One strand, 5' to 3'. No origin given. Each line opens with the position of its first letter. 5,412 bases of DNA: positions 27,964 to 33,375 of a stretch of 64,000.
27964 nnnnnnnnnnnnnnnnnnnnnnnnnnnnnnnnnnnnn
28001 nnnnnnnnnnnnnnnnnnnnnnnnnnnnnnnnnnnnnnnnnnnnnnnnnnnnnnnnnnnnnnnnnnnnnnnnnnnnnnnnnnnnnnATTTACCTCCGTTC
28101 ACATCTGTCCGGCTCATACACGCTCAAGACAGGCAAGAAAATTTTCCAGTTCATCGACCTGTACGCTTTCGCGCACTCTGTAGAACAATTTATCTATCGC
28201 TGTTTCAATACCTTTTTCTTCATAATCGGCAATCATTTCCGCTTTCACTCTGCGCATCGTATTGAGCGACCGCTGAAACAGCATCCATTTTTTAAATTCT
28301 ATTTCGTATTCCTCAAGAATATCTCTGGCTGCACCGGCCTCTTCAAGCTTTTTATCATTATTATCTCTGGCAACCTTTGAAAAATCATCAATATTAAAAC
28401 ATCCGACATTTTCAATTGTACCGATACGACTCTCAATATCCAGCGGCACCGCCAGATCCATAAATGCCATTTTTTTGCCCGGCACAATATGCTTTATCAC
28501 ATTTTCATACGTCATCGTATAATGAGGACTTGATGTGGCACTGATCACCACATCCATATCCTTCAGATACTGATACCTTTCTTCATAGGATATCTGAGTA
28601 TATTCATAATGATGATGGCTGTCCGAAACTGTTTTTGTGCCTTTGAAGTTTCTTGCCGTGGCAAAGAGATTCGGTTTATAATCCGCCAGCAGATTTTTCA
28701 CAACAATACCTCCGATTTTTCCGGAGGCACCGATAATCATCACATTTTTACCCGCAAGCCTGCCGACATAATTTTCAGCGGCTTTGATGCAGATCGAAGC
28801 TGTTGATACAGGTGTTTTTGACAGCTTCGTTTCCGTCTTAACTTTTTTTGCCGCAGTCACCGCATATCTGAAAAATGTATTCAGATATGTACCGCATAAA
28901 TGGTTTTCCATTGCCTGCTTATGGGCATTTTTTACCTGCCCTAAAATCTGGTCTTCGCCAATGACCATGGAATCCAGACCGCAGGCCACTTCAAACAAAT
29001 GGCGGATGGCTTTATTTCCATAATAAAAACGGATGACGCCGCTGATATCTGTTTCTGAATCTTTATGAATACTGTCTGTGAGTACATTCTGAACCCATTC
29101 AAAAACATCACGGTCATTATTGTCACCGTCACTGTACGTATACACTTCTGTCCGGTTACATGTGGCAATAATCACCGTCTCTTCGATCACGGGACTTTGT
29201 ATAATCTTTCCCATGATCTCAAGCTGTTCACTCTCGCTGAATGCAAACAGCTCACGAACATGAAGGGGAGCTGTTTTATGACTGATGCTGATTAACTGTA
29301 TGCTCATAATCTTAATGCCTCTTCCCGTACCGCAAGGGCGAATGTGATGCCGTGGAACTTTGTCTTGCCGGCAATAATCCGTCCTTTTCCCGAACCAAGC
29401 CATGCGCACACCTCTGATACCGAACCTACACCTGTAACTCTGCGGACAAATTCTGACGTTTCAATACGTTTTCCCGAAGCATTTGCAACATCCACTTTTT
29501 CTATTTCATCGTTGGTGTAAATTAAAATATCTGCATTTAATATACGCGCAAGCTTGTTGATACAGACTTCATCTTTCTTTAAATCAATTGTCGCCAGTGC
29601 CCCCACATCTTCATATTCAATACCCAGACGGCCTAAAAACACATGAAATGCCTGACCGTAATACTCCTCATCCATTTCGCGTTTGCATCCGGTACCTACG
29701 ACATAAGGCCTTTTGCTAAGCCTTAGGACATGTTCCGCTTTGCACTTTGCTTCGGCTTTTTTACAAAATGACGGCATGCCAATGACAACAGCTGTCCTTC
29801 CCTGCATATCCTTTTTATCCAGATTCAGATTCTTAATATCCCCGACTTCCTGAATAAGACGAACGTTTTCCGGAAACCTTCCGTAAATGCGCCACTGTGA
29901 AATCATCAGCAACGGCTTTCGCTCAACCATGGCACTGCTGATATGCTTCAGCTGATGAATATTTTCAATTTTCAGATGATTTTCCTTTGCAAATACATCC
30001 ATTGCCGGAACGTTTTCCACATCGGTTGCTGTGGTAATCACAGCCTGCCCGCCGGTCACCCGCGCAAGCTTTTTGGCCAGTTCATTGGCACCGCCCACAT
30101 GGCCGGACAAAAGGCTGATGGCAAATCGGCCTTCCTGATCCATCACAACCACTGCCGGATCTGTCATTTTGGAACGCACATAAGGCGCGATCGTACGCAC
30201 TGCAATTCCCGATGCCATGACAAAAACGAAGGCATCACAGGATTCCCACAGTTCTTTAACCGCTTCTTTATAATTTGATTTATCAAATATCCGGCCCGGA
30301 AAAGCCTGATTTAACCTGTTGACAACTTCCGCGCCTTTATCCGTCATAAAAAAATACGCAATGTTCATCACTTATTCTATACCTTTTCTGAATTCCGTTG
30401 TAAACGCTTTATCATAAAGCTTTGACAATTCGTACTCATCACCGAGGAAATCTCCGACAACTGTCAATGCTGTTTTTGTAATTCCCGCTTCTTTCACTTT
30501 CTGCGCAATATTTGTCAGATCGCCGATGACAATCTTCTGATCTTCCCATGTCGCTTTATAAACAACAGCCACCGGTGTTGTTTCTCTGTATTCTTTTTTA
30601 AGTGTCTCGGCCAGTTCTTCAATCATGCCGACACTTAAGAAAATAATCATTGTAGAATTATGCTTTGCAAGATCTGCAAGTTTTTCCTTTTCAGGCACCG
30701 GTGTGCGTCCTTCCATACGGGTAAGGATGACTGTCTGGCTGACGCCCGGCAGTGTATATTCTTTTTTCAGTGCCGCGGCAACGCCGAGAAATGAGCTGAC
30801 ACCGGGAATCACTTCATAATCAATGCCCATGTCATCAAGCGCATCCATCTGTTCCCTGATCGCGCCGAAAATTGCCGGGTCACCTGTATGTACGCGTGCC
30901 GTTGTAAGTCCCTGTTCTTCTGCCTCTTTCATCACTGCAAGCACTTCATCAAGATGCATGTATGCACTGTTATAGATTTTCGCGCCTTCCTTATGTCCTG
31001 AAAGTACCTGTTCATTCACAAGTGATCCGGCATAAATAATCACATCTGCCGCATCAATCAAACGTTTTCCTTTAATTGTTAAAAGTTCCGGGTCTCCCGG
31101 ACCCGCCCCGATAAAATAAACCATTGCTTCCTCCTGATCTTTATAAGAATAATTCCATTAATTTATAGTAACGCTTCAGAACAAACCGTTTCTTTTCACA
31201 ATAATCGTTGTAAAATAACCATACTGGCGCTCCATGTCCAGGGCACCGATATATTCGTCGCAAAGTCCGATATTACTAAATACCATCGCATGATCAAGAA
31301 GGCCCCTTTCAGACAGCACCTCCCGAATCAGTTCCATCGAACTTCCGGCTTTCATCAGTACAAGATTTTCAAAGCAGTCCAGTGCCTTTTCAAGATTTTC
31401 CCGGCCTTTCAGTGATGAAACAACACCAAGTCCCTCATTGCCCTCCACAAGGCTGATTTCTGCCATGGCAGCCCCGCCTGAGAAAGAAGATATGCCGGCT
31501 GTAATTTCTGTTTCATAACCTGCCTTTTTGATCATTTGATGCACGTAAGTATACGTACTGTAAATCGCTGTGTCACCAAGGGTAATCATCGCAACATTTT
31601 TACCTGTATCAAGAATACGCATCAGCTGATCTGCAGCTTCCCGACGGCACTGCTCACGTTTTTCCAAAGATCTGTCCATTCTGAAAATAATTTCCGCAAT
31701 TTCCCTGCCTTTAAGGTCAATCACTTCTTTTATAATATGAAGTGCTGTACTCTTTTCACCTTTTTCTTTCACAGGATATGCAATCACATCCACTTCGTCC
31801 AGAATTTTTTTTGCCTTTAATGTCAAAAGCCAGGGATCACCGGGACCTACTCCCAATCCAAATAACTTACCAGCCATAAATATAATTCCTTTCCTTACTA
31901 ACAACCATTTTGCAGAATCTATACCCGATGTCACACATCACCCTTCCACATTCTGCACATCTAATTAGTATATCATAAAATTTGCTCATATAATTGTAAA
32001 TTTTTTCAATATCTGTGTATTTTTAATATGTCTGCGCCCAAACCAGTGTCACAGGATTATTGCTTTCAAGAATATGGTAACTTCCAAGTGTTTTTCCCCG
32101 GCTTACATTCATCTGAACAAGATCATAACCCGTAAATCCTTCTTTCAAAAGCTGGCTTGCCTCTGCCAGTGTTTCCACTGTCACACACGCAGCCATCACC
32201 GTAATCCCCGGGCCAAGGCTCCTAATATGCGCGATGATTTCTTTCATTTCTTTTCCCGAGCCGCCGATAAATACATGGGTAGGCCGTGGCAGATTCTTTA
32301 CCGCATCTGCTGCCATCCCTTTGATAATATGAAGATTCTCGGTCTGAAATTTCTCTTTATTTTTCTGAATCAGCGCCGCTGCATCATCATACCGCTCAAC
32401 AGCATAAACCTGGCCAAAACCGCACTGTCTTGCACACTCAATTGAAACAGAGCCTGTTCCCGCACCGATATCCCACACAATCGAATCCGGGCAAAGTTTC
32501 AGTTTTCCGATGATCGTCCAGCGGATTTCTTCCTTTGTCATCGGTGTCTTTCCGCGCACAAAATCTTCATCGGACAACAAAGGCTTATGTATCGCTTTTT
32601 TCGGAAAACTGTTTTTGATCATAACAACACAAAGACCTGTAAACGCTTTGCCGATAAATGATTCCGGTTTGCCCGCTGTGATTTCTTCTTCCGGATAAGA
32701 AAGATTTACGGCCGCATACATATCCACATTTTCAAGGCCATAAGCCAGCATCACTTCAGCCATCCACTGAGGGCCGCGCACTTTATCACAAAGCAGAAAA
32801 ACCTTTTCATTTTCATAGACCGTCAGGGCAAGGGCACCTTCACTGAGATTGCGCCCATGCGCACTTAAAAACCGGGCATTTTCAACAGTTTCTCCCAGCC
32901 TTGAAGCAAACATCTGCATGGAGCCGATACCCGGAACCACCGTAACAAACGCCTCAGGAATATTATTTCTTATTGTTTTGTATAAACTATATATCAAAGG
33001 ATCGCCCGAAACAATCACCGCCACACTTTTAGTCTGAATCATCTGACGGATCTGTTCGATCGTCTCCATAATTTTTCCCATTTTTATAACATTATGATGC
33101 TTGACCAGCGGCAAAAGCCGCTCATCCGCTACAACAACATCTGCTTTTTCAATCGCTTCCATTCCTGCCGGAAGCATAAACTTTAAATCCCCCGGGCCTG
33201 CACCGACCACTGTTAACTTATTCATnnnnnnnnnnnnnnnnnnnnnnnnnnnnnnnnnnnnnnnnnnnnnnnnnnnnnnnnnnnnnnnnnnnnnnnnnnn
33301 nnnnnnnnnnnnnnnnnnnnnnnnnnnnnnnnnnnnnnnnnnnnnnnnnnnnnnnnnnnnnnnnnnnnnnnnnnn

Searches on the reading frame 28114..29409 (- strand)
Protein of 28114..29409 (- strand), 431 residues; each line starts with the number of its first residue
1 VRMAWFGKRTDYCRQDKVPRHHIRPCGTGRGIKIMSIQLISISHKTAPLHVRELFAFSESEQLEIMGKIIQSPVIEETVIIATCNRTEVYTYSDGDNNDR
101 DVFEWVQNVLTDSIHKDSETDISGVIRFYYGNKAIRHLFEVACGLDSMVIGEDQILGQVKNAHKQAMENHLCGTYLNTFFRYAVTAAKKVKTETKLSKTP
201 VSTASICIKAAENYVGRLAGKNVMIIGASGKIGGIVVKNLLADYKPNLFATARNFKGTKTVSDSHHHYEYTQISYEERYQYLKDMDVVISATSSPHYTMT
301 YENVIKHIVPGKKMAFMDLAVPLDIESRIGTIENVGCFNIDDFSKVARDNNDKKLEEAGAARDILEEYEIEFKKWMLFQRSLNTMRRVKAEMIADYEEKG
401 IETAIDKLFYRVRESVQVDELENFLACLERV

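Call 7: search_protein_families(library=pfam, proteins=[window:28114-29409:-], max_evalue=0.001)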
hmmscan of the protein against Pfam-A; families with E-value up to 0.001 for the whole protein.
window:28114-29409:- (431 aa): 4 families
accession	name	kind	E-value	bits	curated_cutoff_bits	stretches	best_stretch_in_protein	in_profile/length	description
PF05201.20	GlutR_N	-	2.5e-49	167.4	27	1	40-194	1-151/151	Glutamyl-tRNAGlu reductase, N-terminal domain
PF01488.26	Shikimate_DH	-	1.3e-23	84.1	24.3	1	210-346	2-138/138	Shikimate / quinate 5-dehydrogenase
PF01118.30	Semialdhyde_dh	-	0.00014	22.7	26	1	222-294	1-76/121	Semialdehyde dehydrogenase, NAD binding domain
PF13460.12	NAD_binding_10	-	0.00021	21.6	27.2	1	227-303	1-80/184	NAD(P)H-binding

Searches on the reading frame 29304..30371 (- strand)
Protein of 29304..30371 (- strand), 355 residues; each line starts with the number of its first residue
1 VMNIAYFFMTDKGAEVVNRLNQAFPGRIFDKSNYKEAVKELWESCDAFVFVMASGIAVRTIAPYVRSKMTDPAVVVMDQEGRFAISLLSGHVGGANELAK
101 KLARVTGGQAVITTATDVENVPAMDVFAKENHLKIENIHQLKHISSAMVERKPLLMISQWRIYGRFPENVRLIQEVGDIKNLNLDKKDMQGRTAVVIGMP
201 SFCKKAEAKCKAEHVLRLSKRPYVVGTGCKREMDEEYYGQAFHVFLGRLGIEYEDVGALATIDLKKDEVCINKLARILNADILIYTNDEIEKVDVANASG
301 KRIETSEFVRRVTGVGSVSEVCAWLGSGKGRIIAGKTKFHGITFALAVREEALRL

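Call 7: search_protein_families(library=pfam, proteins=[window:29304-30371:-], max_evalue=0.001)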
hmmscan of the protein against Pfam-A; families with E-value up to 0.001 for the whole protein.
window:29304-30371:- (355 aa): 3 families
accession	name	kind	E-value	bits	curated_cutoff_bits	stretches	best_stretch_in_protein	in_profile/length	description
PF11760.13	CbiG_N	-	4.4e-38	129.6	25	1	37-117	2-82/82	Cobalamin synthesis G N-terminal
PF01890.21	CbiG_C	-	5.2e-26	91.9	27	1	223-347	1-117/117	Cobalamin synthesis G C-terminus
PF11761.13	CbiG_mid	-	8.3e-08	32.8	22.7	1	122-180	1-59/88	Cobalamin biosynthesis central region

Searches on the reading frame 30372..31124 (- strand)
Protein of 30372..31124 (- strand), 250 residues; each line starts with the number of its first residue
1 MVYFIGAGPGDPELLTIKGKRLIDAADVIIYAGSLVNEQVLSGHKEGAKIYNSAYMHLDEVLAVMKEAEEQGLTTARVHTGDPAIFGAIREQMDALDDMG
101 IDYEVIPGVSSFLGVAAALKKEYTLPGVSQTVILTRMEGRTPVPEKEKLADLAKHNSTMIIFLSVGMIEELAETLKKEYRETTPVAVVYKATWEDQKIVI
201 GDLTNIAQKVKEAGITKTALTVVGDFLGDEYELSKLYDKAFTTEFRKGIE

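Call 7: search_protein_families(library=pfam, proteins=[window:30372-31124:-], max_evalue=0.001)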
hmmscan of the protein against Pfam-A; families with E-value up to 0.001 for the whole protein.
window:30372-31124:- (250 aa): 1 family
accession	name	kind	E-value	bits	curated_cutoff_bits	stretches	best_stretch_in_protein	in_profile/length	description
PF00590.25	TP_methylase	-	1.6e-51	175.7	27.8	1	1-206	1-211/212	Tetrapyrrole (Corrin/Porphyrin) Methylases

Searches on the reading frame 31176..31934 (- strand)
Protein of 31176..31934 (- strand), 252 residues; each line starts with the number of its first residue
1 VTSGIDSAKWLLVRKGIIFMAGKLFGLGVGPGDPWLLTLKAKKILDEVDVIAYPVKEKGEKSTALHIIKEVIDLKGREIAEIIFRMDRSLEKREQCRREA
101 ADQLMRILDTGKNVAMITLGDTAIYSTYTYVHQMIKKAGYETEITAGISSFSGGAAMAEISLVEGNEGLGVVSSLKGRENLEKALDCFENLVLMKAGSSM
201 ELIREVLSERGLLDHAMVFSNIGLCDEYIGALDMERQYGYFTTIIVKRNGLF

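Call 7: search_protein_families(library=pfam, proteins=[window:31176-31934:-], max_evalue=0.001)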
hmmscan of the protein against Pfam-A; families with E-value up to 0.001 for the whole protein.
window:31176-31934:- (252 aa): 1 family
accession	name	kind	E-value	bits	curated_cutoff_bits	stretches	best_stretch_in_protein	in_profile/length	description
PF00590.25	TP_methylase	-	4.4e-40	138.3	27.8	1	23-229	1-203/212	Tetrapyrrole (Corrin/Porphyrin) Methylases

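Call 10: search_protein_families(library=ncbifam, proteins=[window:31176-31934:-], max_evalue=0.01)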
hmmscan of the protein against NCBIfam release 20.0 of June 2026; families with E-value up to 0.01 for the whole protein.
window:31176-31934:- (252 aa): 26 families (the best 25 are shown)
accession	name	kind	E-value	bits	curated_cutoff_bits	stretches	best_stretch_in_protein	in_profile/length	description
TIGR01467.1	cobI_cbiL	equivalog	7.8e-63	212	163.25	1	22-248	1-230/230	precorrin-2 C(20)-methyltransferase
NF004059.0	PRK05576.1-2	equivalog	3.2e-46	158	274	1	23-249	3-231/236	cobalt-factor II C(20)-methyltransferase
NF004061.0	PRK05576.1-4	equivalog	7.6e-41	140.2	265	1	20-249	1-232/237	cobalt-factor II C(20)-methyltransferase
NF004647.0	PRK05990.1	equivalog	4.3e-40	137.7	271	1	20-247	4-238/245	precorrin-2 C(20)-methyltransferase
NF004614.0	PRK05948.1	equivalog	9.4e-39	133.3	251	1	21-248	5-236/242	precorrin-2 C(20)-methyltransferase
NF004058.0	PRK05576.1-1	equivalog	2.4e-36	125.3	239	1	22-212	2-184/221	cobalt-factor II C(20)-methyltransferase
NF004062.0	PRK05576.1-5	equivalog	6e-29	101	194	1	24-248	3-217/219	cobalt-factor II C(20)-methyltransferase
TIGR01465.1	cobM_cbiF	equivalog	8.7e-15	54.7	259.65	1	27-165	4-125/247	precorrin-4 C(11)-methyltransferase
NF004063.0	PRK05576.1-6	equivalog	1.3e-14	54.1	235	1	24-165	3-137/235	cobalt-factor II C(20)-methyltransferase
NF004060.0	PRK05576.1-3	equivalog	7.4e-14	52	189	1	24-164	2-132/202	cobalt-factor II C(20)-methyltransferase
NF007922.1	PRK10637.1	equivalog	3.4e-12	46.1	400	1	22-163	217-346/450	siroheme synthase CysG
NF004790.0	PRK06136.1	subfamily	1.9e-10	40.8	198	1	21-165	3-135/250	uroporphyrinogen-III C-methyltransferase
TIGR01469.1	cobA_cysG_Cterm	equivalog_domain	1.2e-09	38.2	185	1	27-165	6-132/238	uroporphyrinogen-III C-methyltransferase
TIGR02467.1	CbiE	equivalog_domain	1.2e-08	34.6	92.9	1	94-235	44-189/204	precorrin-6y C5,15-methyltransferase (decarboxylating) subunit CbiE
TIGR02434.1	CobF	equivalog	4.5e-08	33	195.8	1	27-195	6-187/250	precorrin-6A synthase (deacetylating)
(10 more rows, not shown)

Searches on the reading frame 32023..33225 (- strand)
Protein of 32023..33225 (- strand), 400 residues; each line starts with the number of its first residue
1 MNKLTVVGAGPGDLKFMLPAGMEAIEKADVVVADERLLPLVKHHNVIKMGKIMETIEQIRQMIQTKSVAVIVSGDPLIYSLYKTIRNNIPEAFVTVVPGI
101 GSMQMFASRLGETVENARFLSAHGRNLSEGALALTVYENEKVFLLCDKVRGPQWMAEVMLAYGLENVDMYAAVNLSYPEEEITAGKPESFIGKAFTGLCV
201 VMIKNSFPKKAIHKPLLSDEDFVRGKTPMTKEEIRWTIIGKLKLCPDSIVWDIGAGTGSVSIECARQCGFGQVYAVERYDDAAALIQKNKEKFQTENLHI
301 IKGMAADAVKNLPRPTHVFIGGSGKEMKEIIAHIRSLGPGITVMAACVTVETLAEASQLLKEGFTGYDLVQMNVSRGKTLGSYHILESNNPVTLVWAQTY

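Call 7: search_protein_families(library=pfam, proteins=[window:32023-33225:-], max_evalue=0.001)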
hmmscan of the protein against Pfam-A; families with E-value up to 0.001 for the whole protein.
window:32023-33225:- (400 aa): 6 families
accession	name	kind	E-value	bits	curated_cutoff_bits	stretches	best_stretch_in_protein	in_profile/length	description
PF00590.25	TP_methylase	-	3.1e-23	83.3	27.8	1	3-186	1-207/212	Tetrapyrrole (Corrin/Porphyrin) Methylases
PF13847.12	Methyltransf_31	-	1.7e-05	25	27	0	249-307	6-65/145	Methyltransferase domain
PF03602.21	Cons_hypoth95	-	3.9e-05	23.8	24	1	245-316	40-111/182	Conserved hypothetical protein 95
PF13649.12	Methyltransf_25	-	7.7e-05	23.7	27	1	250-307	1-57/97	Methyltransferase domain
PF08123.19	DOT1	-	9.6e-05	22.5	23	1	236-295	32-91/205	Histone methylation protein DOT1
PF02390.23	Methyltransf_4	-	0.00059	19.8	24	0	248-312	3-67/173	Putative methyltransferase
